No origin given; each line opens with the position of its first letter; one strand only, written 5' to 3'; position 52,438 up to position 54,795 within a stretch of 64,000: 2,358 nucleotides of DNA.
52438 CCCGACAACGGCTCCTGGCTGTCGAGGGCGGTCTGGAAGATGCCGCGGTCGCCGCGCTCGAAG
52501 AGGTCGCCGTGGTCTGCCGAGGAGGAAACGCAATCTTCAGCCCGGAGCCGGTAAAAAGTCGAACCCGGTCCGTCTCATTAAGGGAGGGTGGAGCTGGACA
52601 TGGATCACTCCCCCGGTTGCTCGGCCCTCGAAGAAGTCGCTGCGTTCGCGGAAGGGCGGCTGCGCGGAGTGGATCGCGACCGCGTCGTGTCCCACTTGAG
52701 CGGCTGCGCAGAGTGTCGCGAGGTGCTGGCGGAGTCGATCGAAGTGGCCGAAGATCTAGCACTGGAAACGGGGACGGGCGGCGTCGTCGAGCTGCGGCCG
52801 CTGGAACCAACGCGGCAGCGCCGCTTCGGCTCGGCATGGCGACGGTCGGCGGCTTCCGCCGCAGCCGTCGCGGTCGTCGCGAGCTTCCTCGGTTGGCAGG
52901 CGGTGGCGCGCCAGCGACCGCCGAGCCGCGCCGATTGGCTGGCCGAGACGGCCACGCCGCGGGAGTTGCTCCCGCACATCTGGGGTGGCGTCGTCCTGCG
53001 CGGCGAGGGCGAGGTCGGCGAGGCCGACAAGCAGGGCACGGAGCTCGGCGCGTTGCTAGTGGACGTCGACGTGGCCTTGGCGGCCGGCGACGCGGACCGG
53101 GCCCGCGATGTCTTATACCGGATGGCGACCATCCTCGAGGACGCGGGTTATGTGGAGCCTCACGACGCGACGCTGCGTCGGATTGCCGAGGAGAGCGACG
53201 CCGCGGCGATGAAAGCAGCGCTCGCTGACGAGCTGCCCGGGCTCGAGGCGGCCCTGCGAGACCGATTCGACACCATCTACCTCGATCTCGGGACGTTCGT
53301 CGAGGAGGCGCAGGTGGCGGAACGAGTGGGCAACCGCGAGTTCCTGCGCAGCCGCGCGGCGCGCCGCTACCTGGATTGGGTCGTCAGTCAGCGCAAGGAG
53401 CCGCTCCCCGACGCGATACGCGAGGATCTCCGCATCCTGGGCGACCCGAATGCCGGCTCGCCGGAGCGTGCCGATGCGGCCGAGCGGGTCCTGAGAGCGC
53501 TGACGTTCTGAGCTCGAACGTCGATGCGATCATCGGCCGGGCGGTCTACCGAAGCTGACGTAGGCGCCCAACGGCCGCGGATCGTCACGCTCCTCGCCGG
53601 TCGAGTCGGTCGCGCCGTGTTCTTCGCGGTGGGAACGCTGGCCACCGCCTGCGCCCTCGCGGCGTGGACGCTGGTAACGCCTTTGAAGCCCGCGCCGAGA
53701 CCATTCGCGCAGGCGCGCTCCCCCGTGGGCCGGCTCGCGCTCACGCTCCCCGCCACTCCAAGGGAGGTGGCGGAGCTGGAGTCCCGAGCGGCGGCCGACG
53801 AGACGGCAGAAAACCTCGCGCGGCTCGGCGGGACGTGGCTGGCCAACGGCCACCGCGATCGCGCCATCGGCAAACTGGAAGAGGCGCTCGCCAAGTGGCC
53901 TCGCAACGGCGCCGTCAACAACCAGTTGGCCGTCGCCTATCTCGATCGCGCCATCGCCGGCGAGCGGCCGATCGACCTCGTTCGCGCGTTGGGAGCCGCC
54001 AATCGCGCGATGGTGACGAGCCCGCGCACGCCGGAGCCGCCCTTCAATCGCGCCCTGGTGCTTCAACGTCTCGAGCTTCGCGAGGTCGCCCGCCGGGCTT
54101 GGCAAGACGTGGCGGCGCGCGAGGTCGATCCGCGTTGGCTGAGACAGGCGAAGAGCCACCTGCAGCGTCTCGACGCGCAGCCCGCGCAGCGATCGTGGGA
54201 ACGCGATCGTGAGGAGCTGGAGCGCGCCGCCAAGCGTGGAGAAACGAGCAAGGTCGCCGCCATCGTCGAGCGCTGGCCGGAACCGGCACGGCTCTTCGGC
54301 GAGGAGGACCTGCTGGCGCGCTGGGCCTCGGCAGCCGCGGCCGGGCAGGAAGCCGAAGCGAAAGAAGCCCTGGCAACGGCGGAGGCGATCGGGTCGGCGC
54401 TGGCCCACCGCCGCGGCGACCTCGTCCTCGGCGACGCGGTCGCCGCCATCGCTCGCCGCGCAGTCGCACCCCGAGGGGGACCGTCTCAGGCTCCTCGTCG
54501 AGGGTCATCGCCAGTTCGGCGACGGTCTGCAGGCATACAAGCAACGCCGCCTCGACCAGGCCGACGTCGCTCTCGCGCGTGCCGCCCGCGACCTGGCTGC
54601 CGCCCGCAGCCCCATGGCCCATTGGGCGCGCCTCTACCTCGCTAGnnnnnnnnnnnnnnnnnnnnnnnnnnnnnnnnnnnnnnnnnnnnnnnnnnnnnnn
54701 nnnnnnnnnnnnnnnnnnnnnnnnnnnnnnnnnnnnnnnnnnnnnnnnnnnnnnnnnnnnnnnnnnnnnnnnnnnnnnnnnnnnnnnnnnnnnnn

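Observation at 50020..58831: Sigma / zf-HC2 anti-sigma-like / membrane TPR-CHAT / unknown / S8 protease: a candidate protease-gated signalling or conflict cassette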

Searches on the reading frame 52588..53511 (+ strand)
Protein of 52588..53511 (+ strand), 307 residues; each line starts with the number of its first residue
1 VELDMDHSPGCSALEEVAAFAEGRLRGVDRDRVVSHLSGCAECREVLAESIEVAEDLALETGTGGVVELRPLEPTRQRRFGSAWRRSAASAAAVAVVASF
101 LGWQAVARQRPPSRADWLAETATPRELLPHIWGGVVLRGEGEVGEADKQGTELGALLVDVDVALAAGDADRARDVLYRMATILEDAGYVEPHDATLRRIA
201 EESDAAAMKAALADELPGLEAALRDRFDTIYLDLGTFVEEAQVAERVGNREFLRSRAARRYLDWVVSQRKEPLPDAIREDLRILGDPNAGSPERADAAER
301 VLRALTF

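Call 5: search_protein_families(library=pfam, proteins=[window:52588-53511:+], max_evalue=0.01)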
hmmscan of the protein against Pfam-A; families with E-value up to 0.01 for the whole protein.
window:52588-53511:+ (307 aa): 1 family
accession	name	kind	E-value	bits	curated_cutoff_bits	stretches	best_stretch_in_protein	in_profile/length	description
PF13490.11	zf-HC2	-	0.00019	21.9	22.2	1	14-44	5-35/35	Putative zinc-finger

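Call 52: search_protein_families(library=ncbifam, proteins=[window:52588-53511:+], max_evalue=0.01)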
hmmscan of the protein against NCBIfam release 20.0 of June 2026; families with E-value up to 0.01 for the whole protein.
window:52588-53511:+ (307 aa): 1 family
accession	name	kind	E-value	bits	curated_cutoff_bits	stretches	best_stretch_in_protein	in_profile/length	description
NF052375.1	antisigma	equivalog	0.00075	19.6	100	1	18-119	3-118/217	anti-sigma factor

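Call 53: search_protein_families(library=padloc, proteins=[window:52588-53511:+], max_evalue=0.01)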
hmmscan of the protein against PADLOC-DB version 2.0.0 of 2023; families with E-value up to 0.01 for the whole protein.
window:52588-53511:+ (307 aa): 0 families

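Call 71: find_homologous_proteins(query=A5, max_evalue=0.00001)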
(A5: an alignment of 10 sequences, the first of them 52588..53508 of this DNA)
Query A5 (10 sequences) (307 aa, profile of the alignment): 53 proteins with E <= 0.00001 among 8000 candidates.
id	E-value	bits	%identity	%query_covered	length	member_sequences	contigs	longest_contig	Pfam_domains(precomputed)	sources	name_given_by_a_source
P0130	5.8e-110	385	53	92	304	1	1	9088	PF13490.12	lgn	-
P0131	1.1e-106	375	100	99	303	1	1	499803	-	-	-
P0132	4.3e-97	343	86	99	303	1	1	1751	-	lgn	-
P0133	1.9e-91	324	26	88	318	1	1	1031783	PF13490.12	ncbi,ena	-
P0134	2.5e-89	318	51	98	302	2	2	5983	PF13490.12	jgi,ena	-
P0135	6.0e-88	313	55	91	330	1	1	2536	PF13490.12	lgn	-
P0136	9.0e-88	312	53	98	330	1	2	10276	PF13490.12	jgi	jgi:hypothetical protein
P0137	1.2e-85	305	52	97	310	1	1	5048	-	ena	-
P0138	1.6e-85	305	53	91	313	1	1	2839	PF13490.12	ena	-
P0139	3.8e-83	297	49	99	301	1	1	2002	PF13490.12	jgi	jgi:putative zinc finger protein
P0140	9.7e-83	296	51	98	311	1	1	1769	-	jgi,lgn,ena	-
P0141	2.2e-81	291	52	96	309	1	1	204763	PF13490.12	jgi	jgi:putative zinc finger protein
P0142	4.0e-81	291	51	88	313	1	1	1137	PF13490.12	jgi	jgi:hypothetical protein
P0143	4.3e-79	284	29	82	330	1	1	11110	PF13490.12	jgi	jgi:putative zinc finger protein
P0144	5.9e-79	283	27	88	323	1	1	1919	PF13490.12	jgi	jgi:hypothetical protein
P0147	1.2e-77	279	28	83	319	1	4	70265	PF13490.12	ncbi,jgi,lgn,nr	ncbi:MAG: zf-HC2 domain-containing protein [Acidobacteria bacterium]|nr:zf-HC2 domain-containing pro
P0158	7.4e-72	260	28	84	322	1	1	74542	PF13490.12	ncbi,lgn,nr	ncbi:MAG TPA: zf-HC2 domain-containing protein [Thermoanaerobaculia bacterium]|nr:zf-HC2 domain-cont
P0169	3.6e-67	245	26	84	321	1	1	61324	PF13490.12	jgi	jgi:hypothetical protein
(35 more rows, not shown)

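Call 80: predict_structure(alignment_id=A6)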
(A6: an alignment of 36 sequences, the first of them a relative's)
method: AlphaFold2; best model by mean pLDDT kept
length: 303 residues; sequences in the alignment: 36
mean_pLDDT: 84.1   pTM: 0.70
mean pLDDT of the five models: 84.1, 83.4, 83.1, 81.2, 77.4
residues with pLDDT >= 90: 170; 70-90: 82; 50-70: 31; < 50: 20
segments of 3 or more residues with pLDDT < 50: 57-76
pLDDT, mean of each block of 10 residues (from residue 1): 69 82 86 79 71 53 41 48 71 77 85 91 92 66 94 98 97 95 84 97 97 94 94 98 95 94 86 96 96 96 89
secondary structure, 60 per line:
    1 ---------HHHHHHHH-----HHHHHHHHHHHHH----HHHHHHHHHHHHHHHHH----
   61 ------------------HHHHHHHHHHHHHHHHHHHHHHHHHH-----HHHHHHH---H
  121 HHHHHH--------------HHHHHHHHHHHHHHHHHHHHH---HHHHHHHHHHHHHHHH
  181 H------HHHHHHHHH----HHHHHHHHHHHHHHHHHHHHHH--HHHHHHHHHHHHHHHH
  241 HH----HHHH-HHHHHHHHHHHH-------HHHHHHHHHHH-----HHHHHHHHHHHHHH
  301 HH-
elements in order: H10-17 H23-35 H40-56 H79-104 H110-116 H120-126 H141-161 H165-181 H188-196 H201-222 H225-242 H247-250 H252-263 H271-281 H287-302

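Call 84: fold_search(model_id=the predicted structure, library=pdb)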
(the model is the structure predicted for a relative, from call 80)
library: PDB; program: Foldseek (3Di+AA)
matches with E <= 10: 185; with E <= 0.001: 0
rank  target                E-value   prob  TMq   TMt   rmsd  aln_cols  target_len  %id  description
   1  9lm9_B                1.4e+00  0.15  0.21  0.17  18.2       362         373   15  Crystal structure of bvFP-Pfr21 (released 2026-01-28)
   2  7kam_D                1.5e+00  0.09  0.18  0.13  21.4       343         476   12  Cryo-EM structure of the Sec complex from T. lanuginosus, wild-type, class with Sec62, plug-closed conformation (released 2021-01-06)
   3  9k7u_A                1.7e+00  0.18  0.14  0.30  14.2       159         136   16  Crystal structure of designed zinc-induced heterodimer Heter-Zn2-HEHE-22 (released 2025-10-29)
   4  7dmf                  1.7e+00  0.28  0.21  0.31  11.7       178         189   15  A de novo protein that rigidly extends the structure of tVHS-like domain in tepsin with a new designed domain (released 2021-12-08)
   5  3lku_E                1.7e+00  0.12  0.14  0.14  14.2       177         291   15  Crystal structure of S. cerevisiae Get4 in complex with an N-terminal fragment of Get5 (released 2010-06-23)
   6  5tqb_B                1.9e+00  0.10  0.16  0.15  16.5       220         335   15  Crystal structure of assembly chaperone of ribosomal protein L4 (Acl4) in complex with ribosomal protein L4 (RpL4) (released 2017-02-15)
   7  5a8k_B                2.3e+00  0.06  0.15  0.12  14.8       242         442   12  METHYL-COENZYME M REDUCTASE FROM METHANOTHERMOBACTER WOLFEII AT 1.4 A RESOLUTION (released 2016-08-03)
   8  6x9o_B                2.4e+00  0.08  0.14  0.17  15.2       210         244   20  High resolution cryoEM structure of huntingtin in complex with HAP40 (released 2020-06-17)
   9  4rdq_A                2.4e+00  0.06  0.15  0.13  19.9       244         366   14  Calcium-activated chloride channel bestrophin-1, from chicken, in complex with Fab antibody fragments, chloride and ca (released 2014-10-22)
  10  2wpv_C                2.6e+00  0.09  0.14  0.15  13.7       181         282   13  Crystal structure of S. cerevisiae Get4-Get5 complex (released 2010-01-26)
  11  4ynv_A                2.7e+00  0.10  0.15  0.16  13.8       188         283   17  Assembly Chaperone of RpL4 (Acl4) (Residues 28-338) (released 2015-05-13)
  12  5gop_B                2.8e+00  0.06  0.15  0.12  15.3       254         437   10  Crystal structure of alkaline invertase InvA from Anabaena sp. PCC 7120 complexed with sucrose (released 2016-11-02)
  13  5goq_B                3.0e+00  0.07  0.17  0.13  15.8       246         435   10  Crystal structure of alkaline invertase InvA from Anabaena sp. PCC 7120 complexed with glucose (released 2016-11-02)
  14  1tr2_A                3.0e+00  0.05  0.15  0.07  19.8       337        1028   18  Crystal structure of human full-length vinculin (residues 1-1066) (released 2005-11-15)
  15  9lm9_A                3.1e+00  0.09  0.20  0.16  19.6       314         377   14  Crystal structure of bvFP-Pfr21 (released 2026-01-28)
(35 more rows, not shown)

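Call 98: find_encoding_contigs(protein=P0141, flank=9000, max_places=1)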
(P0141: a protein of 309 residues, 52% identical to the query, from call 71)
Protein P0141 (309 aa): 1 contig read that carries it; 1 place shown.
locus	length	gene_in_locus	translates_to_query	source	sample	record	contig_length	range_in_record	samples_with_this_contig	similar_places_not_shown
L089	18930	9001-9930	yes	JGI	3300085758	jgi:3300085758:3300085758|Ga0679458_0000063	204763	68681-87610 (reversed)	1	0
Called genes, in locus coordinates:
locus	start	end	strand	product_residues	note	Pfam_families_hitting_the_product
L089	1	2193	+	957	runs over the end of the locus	PF00675:Peptidase_M16, PF05193:Peptidase_M16_C, PF00675:Peptidase_M16, PF05193:Peptidase_M16_C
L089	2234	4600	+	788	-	PF00463:ICL, PF13714:PEP_mutase, PF00463:ICL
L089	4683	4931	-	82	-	-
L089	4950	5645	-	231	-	-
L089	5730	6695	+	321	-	PF13489:Methyltransf_23, PF02353:CMAS (weak), PF08241:Methyltransf_11, PF13649:Methyltransf_25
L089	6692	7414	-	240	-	PF00657:Lipase_GDSL, PF13472:Lipase_GDSL_2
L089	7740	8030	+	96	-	PF00076:RRM_1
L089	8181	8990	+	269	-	-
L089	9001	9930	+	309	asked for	PF13490:zf-HC2 (weak)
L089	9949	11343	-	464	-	PF07394:DUF1501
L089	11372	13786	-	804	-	PF13290:CHB_HEX_C_1, PF13287:Fn3_assoc, PF07452:CHRD, PF08811:DUF1800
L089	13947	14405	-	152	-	-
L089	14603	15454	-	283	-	PF00491:Arginase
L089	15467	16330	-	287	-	PF09296:NUDIX-like (weak), PF09297:Zn_ribbon_NUD, PF00293:NUDIX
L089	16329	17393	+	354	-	PF00023:Ank (faint), PF13606:Ank_3 (faint), PF13637:Ank_4 (faint), PF12796:Ank_2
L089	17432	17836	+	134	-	PF01909:NTP_transf_2, PF18765:Polbeta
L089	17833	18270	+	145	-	PF01934:HepT-like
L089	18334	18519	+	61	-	-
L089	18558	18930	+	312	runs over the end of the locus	PF01063:Aminotran_4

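Call 99: find_encoding_contigs(protein=P0147, flank=9000, max_places=1)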
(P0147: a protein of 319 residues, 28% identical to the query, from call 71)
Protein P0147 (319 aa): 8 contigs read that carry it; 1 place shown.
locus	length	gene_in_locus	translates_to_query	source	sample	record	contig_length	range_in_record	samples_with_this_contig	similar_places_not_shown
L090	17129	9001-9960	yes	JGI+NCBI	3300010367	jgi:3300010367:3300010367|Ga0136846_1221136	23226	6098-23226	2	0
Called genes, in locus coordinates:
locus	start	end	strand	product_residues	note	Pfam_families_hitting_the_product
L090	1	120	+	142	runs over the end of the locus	-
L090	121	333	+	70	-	-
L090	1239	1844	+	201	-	-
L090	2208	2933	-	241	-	-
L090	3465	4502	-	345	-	-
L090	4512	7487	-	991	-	PF12770:CHAT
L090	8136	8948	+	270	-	-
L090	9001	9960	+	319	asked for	PF13490:zf-HC2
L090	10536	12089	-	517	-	PF01553:Acyltransferase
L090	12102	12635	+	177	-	PF13098:Thioredoxin_2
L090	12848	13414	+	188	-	PF05974:DUF892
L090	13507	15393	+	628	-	PF02705:K_trans, PF22776:K_trans_C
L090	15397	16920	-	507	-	PF07690:MFS_1, PF00854:PTR2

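Call 100: find_encoding_contigs(protein=P0158, flank=9000, max_places=1)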
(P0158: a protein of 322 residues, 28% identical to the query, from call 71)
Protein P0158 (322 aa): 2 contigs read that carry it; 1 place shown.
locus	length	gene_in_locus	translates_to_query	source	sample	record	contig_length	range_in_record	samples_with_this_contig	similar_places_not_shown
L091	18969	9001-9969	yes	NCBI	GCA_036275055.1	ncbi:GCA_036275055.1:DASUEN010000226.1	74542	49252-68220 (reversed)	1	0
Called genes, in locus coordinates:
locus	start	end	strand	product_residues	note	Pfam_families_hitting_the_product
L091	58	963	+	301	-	PF13365:Trypsin_2, PF13180:PDZ_2, PF17820:PDZ_6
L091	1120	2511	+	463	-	PF01637:ATPase_2, PF13191:AAA_16 (weak), PF13401:AAA_22 (faint), PF03008:DUF234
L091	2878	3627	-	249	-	PF00413:Peptidase_M10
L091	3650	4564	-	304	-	-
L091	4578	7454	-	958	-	PF00515:TPR_1 (faint), PF07719:TPR_2 (faint), PF13424:TPR_12 (faint), PF12770:CHAT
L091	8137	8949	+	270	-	-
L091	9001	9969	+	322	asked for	PF13490:zf-HC2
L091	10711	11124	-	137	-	-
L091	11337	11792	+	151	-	PF01316:Arg_repressor, PF02863:Arg_repressor_C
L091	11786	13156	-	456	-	PF01553:Acyltransferase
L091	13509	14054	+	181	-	PF13098:Thioredoxin_2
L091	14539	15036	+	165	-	PF05974:DUF892, PF09537:DUF2383 (faint)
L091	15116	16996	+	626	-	PF02705:K_trans, PF22776:K_trans_C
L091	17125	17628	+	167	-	PF18885:DUF5648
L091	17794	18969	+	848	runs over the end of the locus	PF13491:FtsK_4TM, PF17854:FtsK_alpha, PF01580:FtsK_SpoIIIE, PF09397:FtsK_gamma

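Call 101: find_encoding_contigs(protein=P0169, flank=9000, max_places=1)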
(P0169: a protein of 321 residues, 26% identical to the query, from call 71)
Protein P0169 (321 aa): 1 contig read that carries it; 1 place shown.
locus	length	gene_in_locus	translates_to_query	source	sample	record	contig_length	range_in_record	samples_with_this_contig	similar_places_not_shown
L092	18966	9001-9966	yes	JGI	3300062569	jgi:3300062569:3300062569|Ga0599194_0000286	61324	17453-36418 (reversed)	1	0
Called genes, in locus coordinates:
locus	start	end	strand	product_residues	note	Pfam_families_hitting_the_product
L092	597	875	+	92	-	PF03008:DUF234 (weak)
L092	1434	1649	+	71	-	-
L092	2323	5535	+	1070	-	PF12770:CHAT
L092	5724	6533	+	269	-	-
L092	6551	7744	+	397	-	-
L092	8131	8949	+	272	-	-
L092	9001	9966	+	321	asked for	PF13490:zf-HC2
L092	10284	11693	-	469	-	PF01553:Acyltransferase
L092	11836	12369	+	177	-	PF13098:Thioredoxin_2 (weak)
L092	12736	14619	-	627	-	PF02705:K_trans, PF22776:K_trans_C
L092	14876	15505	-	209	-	PF05974:DUF892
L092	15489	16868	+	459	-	PF00072:Response_reg, PF00158:Sigma54_activat, PF14532:Sigma54_activ_2, PF00004:AAA (weak), PF07724:AAA_2 (weak), PF07728:AAA_5 (weak), PF25601:AAA_lid_14, PF02954:HTH_8, +1 more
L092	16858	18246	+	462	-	PF08448:PAS_4 (faint), PF02518:HATPase_c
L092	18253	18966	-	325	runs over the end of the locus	PF13424:TPR_12 (faint), PF13428:TPR_14 (faint), PF13620:CarboxypepD_reg, PF13715:CarbopepD_reg_2 (weak), PF00515:TPR_1 (faint), PF07719:TPR_2 (faint), PF13432:TPR_16, PF14559:TPR_19, +5 more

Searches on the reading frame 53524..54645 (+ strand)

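Call 5: search_protein_families(library=pfam, proteins=[window:53524-54645:+], max_evalue=0.01)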
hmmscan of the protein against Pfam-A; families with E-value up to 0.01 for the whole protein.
window:53524-54645:+ (373 aa): 1 family
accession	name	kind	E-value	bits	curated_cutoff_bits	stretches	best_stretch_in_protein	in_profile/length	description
PF14559.12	TPR_19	-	0.0059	17.3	25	1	106-141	2-37/68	Tetratricopeptide repeat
